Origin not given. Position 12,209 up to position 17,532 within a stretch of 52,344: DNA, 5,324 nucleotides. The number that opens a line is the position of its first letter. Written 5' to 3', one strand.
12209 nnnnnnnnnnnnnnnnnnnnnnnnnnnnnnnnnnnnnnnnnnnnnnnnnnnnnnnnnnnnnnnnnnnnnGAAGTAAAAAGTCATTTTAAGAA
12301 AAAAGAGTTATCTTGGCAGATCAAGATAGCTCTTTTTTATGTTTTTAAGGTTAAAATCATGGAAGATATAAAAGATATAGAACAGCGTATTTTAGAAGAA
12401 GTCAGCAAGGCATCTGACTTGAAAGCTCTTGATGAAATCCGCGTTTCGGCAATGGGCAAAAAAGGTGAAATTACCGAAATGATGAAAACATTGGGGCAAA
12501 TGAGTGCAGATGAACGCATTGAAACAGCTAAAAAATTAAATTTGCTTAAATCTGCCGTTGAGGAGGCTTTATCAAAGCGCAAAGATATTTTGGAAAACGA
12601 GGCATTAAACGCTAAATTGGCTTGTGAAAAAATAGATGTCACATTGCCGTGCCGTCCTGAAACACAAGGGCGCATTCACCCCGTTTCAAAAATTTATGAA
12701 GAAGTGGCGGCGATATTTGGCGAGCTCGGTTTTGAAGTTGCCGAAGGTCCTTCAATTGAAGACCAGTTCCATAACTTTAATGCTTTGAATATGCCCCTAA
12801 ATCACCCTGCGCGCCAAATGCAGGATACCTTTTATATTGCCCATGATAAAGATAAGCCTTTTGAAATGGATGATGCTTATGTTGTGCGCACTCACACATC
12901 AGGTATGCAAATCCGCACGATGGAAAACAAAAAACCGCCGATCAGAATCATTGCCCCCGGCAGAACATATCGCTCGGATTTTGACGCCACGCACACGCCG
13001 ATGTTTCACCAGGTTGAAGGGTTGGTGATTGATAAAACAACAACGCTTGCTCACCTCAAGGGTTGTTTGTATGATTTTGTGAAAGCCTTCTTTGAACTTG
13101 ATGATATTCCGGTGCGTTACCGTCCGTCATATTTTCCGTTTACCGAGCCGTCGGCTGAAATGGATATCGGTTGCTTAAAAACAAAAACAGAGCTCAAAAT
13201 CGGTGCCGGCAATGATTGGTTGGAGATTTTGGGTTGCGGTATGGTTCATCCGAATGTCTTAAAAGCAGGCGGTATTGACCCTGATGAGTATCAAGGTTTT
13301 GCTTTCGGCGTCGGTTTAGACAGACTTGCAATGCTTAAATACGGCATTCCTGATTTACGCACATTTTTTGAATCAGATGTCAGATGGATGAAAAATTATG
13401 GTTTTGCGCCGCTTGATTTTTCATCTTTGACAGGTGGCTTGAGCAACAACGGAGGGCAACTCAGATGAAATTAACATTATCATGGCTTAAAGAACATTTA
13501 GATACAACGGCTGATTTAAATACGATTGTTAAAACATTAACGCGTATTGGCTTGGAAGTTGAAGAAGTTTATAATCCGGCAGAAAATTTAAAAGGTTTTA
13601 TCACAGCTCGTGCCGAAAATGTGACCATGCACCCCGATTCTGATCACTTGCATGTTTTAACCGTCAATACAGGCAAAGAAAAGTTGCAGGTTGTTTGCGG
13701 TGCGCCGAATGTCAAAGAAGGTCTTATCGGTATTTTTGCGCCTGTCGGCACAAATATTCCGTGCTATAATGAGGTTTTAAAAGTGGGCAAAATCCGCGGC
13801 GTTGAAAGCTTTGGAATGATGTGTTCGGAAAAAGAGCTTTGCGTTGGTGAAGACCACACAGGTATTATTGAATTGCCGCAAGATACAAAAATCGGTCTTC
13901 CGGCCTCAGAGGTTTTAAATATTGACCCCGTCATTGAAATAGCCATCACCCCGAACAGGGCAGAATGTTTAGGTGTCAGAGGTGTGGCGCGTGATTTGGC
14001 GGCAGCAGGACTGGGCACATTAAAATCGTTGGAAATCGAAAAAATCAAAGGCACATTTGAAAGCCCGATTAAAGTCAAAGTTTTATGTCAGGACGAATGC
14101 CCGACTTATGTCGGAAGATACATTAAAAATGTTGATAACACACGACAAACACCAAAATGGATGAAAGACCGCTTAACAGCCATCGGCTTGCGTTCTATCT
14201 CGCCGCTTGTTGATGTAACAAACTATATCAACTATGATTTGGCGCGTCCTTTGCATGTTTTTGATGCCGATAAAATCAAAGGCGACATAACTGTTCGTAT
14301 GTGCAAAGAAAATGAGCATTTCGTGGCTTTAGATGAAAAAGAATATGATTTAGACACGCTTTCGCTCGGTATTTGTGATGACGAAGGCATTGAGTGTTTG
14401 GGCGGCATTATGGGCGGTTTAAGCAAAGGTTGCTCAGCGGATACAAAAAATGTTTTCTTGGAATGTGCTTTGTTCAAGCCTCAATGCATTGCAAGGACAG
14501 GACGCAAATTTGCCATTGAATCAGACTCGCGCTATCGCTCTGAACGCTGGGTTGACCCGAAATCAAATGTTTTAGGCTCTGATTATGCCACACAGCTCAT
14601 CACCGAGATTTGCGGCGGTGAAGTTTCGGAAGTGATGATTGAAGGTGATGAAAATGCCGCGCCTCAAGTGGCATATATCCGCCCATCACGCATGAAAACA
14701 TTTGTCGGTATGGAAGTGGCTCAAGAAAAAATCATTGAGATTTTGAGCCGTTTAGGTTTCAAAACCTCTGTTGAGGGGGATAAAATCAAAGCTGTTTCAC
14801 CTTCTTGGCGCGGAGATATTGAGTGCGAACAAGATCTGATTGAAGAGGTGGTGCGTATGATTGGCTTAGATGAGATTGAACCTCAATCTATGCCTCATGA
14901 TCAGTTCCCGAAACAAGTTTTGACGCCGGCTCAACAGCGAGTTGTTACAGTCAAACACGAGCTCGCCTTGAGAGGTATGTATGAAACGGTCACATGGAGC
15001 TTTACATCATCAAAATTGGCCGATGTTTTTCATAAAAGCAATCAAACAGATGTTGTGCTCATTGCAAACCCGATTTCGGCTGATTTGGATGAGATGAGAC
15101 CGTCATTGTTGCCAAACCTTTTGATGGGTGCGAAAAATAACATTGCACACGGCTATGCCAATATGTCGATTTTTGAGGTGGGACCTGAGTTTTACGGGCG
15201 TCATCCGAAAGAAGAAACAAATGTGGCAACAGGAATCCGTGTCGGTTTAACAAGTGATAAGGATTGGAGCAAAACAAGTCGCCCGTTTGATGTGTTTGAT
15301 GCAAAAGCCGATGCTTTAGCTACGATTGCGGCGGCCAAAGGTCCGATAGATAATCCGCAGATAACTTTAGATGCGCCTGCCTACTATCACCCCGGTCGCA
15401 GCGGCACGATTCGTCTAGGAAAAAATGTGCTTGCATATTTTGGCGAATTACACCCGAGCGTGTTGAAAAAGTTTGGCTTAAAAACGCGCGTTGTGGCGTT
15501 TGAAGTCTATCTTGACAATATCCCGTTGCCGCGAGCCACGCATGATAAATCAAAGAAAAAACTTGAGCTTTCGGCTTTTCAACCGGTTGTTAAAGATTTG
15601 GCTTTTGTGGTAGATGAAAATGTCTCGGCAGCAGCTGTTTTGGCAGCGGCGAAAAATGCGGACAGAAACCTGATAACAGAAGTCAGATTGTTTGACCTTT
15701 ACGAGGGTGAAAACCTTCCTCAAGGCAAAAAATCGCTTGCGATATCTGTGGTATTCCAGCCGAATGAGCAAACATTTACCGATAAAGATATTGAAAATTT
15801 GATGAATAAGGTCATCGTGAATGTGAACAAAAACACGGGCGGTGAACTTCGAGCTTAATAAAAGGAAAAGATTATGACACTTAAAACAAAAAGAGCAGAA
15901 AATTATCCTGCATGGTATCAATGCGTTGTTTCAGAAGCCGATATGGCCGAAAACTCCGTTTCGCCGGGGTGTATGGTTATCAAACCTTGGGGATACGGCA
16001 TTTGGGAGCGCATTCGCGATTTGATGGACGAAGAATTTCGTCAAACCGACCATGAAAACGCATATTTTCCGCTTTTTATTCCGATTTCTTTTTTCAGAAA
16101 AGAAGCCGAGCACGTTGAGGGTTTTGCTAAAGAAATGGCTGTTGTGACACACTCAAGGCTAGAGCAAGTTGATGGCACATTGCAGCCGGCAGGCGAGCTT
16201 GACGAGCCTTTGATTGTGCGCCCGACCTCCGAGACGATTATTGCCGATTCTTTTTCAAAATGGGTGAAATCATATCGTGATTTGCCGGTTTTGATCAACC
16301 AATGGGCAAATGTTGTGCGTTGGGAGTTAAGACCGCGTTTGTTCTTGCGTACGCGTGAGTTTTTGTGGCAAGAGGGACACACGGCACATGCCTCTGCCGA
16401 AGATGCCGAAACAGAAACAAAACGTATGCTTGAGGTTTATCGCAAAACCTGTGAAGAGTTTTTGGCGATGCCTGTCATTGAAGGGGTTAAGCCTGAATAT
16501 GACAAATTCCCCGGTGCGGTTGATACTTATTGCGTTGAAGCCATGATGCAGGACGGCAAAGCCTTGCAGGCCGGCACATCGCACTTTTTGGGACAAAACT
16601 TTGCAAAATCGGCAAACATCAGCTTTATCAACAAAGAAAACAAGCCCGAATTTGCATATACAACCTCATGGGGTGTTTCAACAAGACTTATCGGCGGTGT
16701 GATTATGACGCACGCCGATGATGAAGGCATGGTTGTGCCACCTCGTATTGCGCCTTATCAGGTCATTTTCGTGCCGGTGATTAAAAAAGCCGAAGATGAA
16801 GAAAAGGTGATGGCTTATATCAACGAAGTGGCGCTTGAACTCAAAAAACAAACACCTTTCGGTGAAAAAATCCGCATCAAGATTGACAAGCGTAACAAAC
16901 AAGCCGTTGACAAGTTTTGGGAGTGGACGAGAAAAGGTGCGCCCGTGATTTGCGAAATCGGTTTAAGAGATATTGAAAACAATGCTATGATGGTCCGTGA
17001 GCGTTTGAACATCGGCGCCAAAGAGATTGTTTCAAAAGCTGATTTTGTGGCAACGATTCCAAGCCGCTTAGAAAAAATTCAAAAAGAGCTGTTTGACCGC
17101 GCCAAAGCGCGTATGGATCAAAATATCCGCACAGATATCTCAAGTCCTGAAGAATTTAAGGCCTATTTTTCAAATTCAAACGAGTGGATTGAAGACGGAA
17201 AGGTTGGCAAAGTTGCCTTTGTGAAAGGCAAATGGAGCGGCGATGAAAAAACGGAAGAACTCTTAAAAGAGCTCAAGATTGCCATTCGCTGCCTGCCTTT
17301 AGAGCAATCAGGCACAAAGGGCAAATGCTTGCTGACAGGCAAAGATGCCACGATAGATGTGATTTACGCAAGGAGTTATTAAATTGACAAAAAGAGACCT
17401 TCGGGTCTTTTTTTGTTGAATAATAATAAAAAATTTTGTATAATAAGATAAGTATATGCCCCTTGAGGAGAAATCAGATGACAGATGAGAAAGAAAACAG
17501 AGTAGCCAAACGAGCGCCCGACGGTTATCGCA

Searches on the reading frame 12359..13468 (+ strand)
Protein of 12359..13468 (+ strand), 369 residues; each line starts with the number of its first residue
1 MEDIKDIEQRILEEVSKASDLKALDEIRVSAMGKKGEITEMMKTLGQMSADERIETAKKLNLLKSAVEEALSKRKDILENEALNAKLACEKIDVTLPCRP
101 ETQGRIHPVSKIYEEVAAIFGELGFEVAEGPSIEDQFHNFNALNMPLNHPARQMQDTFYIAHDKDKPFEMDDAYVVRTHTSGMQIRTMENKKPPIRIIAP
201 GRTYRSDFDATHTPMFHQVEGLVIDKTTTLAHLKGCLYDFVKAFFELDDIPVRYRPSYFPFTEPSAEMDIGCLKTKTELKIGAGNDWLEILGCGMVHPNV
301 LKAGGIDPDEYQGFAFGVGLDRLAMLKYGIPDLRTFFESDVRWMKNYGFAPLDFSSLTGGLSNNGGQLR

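Call 37: search_protein_families(library=pfam, proteins=[window:12359-13468:+], max_evalue=0.00001)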
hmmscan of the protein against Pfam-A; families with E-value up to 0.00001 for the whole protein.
window:12359-13468:+ (369 aa): 2 families
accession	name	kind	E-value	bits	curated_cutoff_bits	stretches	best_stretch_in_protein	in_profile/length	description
PF01409.25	tRNA-synt_2d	-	1.3e-99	333.1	19.8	1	91-346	1-245/246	tRNA synthetases class II core domain (F)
PF02912.23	Phe_tRNA-synt_N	-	5.6e-20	71.5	22.3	1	19-87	1-69/69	Aminoacyl tRNA synthetase class II, N-terminal domain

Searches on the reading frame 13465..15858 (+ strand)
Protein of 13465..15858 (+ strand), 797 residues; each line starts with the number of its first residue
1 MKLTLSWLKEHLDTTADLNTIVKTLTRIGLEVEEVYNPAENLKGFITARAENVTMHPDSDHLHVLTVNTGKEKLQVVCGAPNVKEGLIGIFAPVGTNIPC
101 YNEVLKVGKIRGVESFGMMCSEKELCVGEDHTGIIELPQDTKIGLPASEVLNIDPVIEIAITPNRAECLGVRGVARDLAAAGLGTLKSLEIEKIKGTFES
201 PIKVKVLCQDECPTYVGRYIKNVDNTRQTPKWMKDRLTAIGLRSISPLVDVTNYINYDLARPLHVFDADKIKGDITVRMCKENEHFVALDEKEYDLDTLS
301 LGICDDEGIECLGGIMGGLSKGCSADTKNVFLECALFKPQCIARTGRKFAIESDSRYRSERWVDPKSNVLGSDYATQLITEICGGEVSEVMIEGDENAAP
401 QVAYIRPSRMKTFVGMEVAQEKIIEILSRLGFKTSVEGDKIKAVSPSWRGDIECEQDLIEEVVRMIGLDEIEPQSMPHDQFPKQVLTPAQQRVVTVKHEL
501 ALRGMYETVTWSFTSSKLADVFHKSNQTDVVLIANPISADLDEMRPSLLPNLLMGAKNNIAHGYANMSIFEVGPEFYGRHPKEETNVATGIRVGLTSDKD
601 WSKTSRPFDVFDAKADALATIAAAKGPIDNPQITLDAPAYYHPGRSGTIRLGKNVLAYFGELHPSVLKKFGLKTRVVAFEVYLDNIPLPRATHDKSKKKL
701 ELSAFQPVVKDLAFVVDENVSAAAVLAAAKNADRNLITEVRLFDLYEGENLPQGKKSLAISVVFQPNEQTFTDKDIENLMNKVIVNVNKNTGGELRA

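Call 37: search_protein_families(library=pfam, proteins=[window:13465-15858:+], max_evalue=0.00001)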
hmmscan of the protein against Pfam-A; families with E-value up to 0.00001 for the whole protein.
window:13465-15858:+ (797 aa): 5 families
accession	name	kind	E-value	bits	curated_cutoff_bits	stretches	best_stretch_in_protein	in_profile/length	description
PF03483.22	B3_4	-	8e-62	208.3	29.3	1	212-384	2-174/174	B3/4 domain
PF17759.6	tRNA_synthFbeta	-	1.4e-47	162.4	22.4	1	473-683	2-214/214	Phenylalanyl tRNA synthetase beta chain CLM domain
PF03147.19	FDX-ACB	-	1.6e-27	96.2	31.1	1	703-796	1-94/94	Ferredoxin-fold anticodon binding domain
PF03484.21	B5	-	2.2e-20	73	28.6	1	405-467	3-66/67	tRNA synthetase B5 domain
PF01588.26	tRNA_bind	-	2.8e-16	59.8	27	1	47-144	3-94/96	Putative tRNA binding domain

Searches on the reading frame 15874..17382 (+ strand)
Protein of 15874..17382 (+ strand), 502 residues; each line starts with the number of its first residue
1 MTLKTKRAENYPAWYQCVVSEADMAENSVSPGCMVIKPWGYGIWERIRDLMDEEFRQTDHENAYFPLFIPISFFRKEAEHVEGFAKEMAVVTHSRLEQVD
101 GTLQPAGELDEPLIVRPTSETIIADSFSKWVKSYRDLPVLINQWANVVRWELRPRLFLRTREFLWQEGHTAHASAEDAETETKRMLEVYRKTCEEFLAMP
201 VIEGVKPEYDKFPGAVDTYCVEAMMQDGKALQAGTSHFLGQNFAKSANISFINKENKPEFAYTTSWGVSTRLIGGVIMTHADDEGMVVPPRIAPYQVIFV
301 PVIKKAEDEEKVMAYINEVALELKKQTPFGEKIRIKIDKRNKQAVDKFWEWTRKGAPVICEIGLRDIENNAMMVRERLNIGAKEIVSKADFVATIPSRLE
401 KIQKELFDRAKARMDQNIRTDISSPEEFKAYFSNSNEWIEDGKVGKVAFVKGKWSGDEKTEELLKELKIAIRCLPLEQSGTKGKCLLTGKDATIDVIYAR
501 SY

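Call 37: search_protein_families(library=pfam, proteins=[window:15874-17382:+], max_evalue=0.00001)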
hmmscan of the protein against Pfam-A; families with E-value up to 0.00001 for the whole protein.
window:15874-17382:+ (502 aa): 3 families
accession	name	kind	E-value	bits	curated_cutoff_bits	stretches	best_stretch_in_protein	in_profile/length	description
PF00587.30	tRNA-synt_2b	-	4.7e-18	66.3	29.3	1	109-276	7-175/179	tRNA synthetase class II core domain (G, H, P, S and T)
PF03129.25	HGTP_anticodon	-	3e-11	43.8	21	1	296-396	1-92/94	Anticodon binding domain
PF09180.16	ProRS-C_1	-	1.9e-10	41.2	31.5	1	447-502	11-71/71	Prolyl-tRNA synthetase, C-terminal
